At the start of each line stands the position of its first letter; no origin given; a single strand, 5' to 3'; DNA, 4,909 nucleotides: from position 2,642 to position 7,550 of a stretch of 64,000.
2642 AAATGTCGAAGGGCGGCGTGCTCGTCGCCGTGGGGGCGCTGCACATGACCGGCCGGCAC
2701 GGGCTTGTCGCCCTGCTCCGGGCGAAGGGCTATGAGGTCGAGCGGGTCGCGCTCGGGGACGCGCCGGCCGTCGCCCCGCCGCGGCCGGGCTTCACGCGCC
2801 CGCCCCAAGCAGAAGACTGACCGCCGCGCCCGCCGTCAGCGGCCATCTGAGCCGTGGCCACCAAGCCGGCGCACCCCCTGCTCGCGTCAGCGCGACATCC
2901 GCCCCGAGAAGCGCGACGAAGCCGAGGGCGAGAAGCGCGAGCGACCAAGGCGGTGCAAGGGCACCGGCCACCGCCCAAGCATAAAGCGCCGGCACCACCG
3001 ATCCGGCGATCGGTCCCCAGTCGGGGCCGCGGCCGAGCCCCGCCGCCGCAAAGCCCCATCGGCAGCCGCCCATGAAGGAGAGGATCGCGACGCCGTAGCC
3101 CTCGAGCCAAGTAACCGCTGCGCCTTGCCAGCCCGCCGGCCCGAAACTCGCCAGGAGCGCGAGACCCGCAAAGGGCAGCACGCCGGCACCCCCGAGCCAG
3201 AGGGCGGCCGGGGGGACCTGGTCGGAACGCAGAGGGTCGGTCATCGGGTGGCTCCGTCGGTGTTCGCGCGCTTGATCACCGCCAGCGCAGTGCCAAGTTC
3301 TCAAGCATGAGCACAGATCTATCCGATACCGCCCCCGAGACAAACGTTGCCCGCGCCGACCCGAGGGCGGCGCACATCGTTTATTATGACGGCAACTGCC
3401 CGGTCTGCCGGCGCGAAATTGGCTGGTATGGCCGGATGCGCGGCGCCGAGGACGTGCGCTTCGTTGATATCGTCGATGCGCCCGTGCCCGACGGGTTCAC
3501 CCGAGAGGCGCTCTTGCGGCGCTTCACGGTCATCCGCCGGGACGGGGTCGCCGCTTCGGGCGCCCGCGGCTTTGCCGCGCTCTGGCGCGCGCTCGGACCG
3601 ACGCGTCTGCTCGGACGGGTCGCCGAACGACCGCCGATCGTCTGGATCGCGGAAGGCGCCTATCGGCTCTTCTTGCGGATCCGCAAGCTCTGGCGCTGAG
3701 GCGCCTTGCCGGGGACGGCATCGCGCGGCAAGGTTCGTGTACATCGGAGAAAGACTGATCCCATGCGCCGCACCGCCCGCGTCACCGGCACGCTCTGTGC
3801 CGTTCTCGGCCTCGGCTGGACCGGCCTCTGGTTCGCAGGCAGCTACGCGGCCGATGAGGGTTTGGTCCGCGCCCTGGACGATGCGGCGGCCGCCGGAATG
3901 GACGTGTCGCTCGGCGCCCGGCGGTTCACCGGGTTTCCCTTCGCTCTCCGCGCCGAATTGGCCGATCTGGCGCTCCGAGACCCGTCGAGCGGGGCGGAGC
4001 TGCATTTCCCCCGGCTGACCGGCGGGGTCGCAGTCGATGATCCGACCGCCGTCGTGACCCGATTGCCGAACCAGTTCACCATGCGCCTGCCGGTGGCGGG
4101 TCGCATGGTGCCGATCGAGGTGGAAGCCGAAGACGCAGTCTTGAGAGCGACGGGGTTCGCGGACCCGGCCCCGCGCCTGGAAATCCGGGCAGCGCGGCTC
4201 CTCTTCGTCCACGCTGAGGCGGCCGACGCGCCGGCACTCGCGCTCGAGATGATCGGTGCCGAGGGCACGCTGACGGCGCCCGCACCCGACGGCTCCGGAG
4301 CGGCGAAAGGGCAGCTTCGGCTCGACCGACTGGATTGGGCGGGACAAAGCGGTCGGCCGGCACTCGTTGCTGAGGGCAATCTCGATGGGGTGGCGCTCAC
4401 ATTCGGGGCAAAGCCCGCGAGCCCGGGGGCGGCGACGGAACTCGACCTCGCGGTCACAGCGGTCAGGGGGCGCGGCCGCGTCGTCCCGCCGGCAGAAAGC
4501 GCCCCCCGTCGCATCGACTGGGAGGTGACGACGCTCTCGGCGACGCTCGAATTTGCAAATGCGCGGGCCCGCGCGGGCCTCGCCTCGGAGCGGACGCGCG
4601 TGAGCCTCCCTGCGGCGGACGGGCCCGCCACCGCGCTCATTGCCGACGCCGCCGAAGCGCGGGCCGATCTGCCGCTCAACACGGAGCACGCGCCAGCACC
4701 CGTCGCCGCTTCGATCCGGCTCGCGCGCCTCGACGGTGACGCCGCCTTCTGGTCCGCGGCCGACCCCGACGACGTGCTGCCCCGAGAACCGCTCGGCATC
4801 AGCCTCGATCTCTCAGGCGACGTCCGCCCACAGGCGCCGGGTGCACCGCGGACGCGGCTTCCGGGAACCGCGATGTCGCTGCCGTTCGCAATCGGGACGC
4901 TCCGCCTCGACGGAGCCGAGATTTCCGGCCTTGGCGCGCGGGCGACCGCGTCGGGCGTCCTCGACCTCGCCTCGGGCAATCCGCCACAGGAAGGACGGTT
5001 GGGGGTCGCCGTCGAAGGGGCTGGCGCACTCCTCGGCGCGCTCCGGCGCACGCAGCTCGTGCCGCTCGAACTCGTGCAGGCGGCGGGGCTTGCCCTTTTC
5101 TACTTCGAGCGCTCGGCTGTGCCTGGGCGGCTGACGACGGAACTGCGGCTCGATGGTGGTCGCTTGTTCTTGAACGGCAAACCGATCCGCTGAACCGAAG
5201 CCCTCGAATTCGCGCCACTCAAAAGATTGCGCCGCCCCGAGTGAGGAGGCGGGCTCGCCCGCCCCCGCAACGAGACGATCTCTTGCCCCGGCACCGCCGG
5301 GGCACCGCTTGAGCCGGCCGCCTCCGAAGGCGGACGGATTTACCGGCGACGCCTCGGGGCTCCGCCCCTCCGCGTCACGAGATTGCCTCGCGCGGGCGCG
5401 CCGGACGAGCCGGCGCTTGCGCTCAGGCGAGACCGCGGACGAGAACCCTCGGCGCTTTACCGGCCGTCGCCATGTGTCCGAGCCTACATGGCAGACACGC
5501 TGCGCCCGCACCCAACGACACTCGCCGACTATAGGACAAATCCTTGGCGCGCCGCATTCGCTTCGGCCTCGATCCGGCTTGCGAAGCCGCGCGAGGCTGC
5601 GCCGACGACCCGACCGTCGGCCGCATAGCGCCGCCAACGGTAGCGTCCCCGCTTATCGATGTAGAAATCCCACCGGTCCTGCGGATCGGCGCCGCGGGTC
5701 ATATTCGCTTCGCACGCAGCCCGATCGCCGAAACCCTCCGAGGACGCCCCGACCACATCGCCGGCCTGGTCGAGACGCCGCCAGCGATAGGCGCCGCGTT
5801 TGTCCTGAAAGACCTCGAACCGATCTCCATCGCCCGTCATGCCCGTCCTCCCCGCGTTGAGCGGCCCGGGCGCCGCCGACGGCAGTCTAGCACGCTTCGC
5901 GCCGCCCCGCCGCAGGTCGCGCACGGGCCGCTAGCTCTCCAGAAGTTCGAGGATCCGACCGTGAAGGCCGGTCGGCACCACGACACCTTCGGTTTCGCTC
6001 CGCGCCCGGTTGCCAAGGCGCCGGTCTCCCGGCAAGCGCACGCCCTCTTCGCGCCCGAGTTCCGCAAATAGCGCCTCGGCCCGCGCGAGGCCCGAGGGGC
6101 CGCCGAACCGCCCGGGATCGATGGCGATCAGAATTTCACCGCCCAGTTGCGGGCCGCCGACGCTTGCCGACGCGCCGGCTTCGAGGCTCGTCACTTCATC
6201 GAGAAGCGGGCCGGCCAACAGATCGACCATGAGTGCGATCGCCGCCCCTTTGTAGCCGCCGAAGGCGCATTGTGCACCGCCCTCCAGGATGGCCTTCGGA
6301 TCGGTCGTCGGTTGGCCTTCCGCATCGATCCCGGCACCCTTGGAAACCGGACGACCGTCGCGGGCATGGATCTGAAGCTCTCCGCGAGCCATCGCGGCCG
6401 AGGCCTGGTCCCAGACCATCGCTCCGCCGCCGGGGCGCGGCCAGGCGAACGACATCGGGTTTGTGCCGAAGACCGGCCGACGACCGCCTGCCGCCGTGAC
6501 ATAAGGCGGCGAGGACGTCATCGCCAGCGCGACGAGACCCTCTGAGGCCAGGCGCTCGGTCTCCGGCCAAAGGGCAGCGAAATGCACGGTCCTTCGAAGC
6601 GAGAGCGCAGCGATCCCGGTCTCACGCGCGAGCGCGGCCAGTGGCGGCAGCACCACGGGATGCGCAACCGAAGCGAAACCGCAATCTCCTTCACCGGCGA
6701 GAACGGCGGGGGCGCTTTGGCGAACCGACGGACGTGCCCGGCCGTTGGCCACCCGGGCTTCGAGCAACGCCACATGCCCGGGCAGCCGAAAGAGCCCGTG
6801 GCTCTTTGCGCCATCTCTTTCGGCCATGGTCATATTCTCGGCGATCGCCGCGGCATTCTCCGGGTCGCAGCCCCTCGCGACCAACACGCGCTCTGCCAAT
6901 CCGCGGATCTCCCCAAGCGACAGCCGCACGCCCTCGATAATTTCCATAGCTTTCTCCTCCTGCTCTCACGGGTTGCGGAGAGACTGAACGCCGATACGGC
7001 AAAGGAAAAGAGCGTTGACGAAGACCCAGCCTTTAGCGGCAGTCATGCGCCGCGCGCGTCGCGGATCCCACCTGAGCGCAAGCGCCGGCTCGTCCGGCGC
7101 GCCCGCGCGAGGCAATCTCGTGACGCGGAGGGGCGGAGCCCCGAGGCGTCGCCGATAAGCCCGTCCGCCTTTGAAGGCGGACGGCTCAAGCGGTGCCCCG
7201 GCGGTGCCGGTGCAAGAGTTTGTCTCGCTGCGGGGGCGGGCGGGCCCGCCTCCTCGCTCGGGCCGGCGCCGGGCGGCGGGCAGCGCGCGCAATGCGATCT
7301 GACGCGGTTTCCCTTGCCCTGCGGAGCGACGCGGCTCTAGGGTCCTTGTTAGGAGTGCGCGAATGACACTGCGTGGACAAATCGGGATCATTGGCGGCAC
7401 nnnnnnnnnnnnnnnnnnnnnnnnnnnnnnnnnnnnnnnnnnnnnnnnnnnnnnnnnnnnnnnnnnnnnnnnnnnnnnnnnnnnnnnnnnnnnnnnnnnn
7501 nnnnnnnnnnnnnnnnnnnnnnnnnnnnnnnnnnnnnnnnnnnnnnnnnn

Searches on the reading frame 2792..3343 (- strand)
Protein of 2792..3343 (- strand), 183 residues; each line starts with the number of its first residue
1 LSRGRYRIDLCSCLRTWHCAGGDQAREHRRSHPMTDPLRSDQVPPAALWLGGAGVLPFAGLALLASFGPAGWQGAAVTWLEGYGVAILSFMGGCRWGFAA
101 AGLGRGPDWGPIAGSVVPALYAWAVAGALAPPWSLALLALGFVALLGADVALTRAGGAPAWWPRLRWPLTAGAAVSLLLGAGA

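Call 9: search_protein_families(library=pfam, proteins=[window:2792-3343:-])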
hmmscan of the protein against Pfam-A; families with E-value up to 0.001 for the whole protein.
window:2792-3343:- (183 aa): 1 family
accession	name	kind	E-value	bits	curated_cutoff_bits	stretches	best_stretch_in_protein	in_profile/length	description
PF11911.13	DUF3429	-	5e-28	98.6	39.1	1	43-180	1-142/144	Protein of unknown function (DUF3429)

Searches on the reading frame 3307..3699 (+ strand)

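Call 9: search_protein_families(library=pfam, proteins=[window:3307-3699:+])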
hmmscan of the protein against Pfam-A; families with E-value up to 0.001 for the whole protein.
window:3307-3699:+ (130 aa): 1 family
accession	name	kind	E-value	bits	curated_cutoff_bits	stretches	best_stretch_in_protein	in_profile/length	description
PF04134.17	DCC1-like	-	7e-18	66.4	27.8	1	25-129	1-110/113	DCC1-like thiol-disulfide oxidoreductase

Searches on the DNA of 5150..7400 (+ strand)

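Call 15: search_dna_similar(query=window:5229-5441:+, collection=plasmids, mode=distant, max_evalue=0.01, max_rows=30)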
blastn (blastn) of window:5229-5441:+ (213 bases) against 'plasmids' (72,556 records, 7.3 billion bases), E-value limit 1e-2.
No match.

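Call 29: search_rna_families(source=window, start=5150, end=7400, threshold=evalue, max_evalue=5)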
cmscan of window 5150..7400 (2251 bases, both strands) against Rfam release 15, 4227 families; matches with E-value up to 5: 2.
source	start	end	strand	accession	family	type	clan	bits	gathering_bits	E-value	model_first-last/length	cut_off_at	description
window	5885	5932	-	RF01531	TB10Cs3H1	Gene; snRNA; snoRNA; HACA-box;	-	19.8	40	1.2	1-62/62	no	Trypanosomatid snoRNA TB10Cs3H1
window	7162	7183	-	RF01322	CRISPR-DR9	Gene; CRISPR;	-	18.7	45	0.84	5-26/37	no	CRISPR RNA direct repeat element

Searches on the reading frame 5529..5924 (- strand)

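Call 9: search_protein_families(library=pfam, proteins=[window:5529-5924:-])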
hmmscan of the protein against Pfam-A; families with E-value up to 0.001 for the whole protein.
window:5529-5924:- (131 aa): 1 family
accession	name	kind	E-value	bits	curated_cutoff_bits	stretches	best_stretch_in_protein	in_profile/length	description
PF07411.17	DUF1508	-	1.2e-09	38.4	22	1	41-73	1-32/48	Domain of unknown function (DUF1508)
